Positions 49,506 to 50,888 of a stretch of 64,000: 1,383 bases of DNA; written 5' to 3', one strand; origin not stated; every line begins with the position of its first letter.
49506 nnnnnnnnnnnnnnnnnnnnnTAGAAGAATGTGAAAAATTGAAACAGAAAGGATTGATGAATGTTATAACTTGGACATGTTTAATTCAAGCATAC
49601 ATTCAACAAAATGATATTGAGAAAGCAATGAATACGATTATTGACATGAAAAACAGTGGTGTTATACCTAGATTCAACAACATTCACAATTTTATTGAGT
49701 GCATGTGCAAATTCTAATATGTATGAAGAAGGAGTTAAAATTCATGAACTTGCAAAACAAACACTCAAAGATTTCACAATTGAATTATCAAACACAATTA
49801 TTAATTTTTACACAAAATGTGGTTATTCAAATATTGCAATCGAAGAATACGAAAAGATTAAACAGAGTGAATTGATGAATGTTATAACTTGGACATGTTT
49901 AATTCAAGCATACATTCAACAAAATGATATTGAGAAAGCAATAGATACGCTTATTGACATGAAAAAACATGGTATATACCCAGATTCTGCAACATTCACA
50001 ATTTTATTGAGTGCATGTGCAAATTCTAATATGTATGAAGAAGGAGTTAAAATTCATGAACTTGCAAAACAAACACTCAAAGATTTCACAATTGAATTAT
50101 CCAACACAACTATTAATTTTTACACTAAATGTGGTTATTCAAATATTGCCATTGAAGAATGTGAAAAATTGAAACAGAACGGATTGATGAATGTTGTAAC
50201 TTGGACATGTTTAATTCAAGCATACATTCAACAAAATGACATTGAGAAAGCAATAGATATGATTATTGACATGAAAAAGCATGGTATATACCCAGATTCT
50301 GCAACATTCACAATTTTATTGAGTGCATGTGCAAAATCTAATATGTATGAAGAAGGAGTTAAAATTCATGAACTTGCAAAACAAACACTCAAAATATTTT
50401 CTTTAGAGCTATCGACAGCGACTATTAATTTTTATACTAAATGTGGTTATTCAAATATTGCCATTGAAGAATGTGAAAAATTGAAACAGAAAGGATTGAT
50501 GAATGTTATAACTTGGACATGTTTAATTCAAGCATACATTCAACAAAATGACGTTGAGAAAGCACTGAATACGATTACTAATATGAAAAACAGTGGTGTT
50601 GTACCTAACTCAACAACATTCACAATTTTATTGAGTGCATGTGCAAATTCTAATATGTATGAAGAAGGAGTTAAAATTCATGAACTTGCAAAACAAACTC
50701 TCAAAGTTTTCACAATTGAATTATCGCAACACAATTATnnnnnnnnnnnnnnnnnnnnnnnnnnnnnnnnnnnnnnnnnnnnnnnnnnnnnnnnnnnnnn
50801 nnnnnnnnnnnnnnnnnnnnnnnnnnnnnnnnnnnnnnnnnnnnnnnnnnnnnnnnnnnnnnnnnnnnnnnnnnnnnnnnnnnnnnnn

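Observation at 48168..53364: Plant-type PLS-class PPR protein with a DYW deaminase domain, built from ~10 near-identical 315-bp tandem units and carrying frame-breaking indels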

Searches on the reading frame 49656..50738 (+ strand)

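Call 8: search_protein_families(library=pfam, proteins=[window:49656-50738:+], max_evalue=0.01)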
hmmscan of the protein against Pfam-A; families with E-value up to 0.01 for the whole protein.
window:49656-50738:+ (361 aa): 32 families (the best 25 are shown)
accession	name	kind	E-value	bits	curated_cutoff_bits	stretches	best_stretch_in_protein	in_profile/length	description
PF13041.12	PPR_2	-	5.3e-58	193.4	30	3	179-227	2-50/50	PPR repeat family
PF01535.26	PPR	-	3e-43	143.5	25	3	181-211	1-31/31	PPR repeat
PF13812.12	PPR_3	-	5.3e-30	103.7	25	3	275-331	5-62/63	Pentatricopeptide repeat domain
PF12854.13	PPR_1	-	5.1e-22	77.8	23.8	1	178-207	5-34/34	PPR repeat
PF10037.15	MRP-S27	-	3.2e-15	56.4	25.9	3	72-134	99-163/393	Mitochondrial 28S ribosomal protein S27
PF17177.10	PPR_long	-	5.4e-14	52.5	27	2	286-331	126-171/211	Pentacotripeptide-repeat region of PRORP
PF09295.16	ChAPs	-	6.6e-10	39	20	0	250-307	234-291/395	ChAPs (Chs5p-Arf1p-binding proteins)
PF23276.1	TPR_24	-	1.3e-09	38.6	27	0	266-329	18-83/195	Fungal tetratrico peptide repeats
PF19189.6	Mtf2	-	3.2e-08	34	27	0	298-330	126-158/195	Mtf2 family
PF00515.34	TPR_1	-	2.1e-07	30.9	27.8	0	182-201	3-22/34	Tetratricopeptide repeat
PF13428.12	TPR_14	-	5e-07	30.2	23.5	0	79-115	4-38/44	Tetratricopeptide repeat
PF14559.12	TPR_19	-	1.1e-06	29.3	25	0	82-101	31-50/68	Tetratricopeptide repeat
PF13925.11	Katanin_con80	-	9.1e-06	26.3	27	0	82-115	19-52/160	con80 domain of Katanin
PF13508.13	Acetyltransf_7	-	1e-05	26.3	27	0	144-162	65-83/84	Acetyltransferase (GNAT) domain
PF19964.5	EAD11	-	3e-05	24.4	26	0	83-102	6-25/80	Effector-associated domain 11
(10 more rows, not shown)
